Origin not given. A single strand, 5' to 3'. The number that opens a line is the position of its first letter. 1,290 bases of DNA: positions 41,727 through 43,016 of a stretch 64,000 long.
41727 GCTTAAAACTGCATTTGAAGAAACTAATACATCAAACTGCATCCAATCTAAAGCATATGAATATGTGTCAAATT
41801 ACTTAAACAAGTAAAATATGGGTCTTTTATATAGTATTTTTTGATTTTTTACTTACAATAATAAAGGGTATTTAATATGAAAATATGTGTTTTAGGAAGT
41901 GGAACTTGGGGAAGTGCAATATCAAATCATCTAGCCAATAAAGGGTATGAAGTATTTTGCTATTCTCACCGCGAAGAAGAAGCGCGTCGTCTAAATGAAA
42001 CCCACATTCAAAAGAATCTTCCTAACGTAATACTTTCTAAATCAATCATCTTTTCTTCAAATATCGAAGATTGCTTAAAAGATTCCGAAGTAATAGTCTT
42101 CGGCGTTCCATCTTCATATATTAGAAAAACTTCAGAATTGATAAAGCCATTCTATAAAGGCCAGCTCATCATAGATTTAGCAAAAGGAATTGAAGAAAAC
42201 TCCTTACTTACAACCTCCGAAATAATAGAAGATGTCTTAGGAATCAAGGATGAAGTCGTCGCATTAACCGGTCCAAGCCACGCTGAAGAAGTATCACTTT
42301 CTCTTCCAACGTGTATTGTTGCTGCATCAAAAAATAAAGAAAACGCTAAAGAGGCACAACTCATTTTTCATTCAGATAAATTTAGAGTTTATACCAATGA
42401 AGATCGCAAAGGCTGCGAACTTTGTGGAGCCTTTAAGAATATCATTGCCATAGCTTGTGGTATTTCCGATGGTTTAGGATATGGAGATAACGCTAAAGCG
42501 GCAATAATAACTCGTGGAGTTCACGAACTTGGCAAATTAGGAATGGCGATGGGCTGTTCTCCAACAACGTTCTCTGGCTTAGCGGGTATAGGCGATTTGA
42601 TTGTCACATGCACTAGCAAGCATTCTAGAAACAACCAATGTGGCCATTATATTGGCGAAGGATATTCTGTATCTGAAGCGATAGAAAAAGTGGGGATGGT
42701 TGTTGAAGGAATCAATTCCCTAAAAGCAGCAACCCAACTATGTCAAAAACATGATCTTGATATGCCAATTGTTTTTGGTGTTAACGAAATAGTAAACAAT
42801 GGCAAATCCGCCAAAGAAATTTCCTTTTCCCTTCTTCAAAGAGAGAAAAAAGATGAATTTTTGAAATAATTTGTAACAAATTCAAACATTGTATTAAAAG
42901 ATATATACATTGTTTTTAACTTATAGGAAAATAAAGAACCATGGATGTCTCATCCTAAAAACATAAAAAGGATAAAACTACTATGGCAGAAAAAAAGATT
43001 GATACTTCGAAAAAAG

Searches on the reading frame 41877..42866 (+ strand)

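Call 12: search_protein_families(library=ncbifam, proteins=[window:41877-42866:+], max_evalue=0.001)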
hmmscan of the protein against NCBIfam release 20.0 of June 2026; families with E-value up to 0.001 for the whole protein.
window:41877-42866:+ (330 aa): 20 families
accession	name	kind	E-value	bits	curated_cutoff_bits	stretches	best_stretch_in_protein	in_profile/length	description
NF000942.0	PRK00094.1-4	subfamily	2.6e-116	388.5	257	1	1-327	3-332/334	NAD(P)H-dependent glycerol-3-phosphate dehydrogenase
NF000941.0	PRK00094.1-3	equivalog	3e-113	378.5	423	1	2-328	3-333/336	NAD(P)H-dependent glycerol-3-phosphate dehydrogenase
NF000940.0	PRK00094.1-2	subfamily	3.1e-95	319.4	202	1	1-327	1-328/330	NAD(P)H-dependent glycerol-3-phosphate dehydrogenase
NF000939.0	PRK00094.1-1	equivalog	6.8e-84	281.8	473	1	2-327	7-335/339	NAD(P)H-dependent glycerol-3-phosphate dehydrogenase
NF000946.0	PRK00094.2-4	equivalog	6.5e-80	268.6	455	1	2-326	6-331/342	NAD(P)H-dependent glycerol-3-phosphate dehydrogenase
NF011211.0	PRK14618.1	equivalog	8.7e-79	265.1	489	1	1-327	5-328/328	NAD(P)H-dependent glycerol-3-phosphate dehydrogenase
NF009098.0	PRK12439.1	equivalog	2.8e-76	257.1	436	1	2-323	9-331/341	NAD(P)H-dependent glycerol-3-phosphate dehydrogenase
NF011212.0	PRK14619.1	equivalog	5.5e-73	245.9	377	1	61-328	40-308/309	NAD(P)H-dependent glycerol-3-phosphate dehydrogenase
NF000944.0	PRK00094.2-2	equivalog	5e-72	242.8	603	1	1-322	21-342/371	NAD(P)H-dependent glycerol-3-phosphate dehydrogenase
NF000943.0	PRK00094.2-1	equivalog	7.2e-61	206.4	400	1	1-322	1-295/296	NAD(P)H-dependent glycerol-3-phosphate dehydrogenase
NF011213.0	PRK14620.1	equivalog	2.4e-60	204.4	478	1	1-311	1-316/326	NAD(P)H-dependent glycerol-3-phosphate dehydrogenase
TIGR03376.1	glycerol3P_DH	equivalog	1.7e-56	191.9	285.5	1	2-315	1-338/342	glycerol-3-phosphate dehydrogenase (NAD(+))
NF000945.0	PRK00094.2-3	equivalog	7.8e-50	170.5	491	1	1-315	1-343/352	NAD(P)H-dependent glycerol-3-phosphate dehydrogenase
NF000947.0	PRK00094.2-5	equivalog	6.8e-49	167.1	251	1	1-310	5-318/323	NAD(P)H-dependent glycerol-3-phosphate dehydrogenase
TIGR03026.1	NDP-sugDHase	subfamily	5.7e-05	22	189.8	1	1-82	1-89/413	nucleotide sugar dehydrogenase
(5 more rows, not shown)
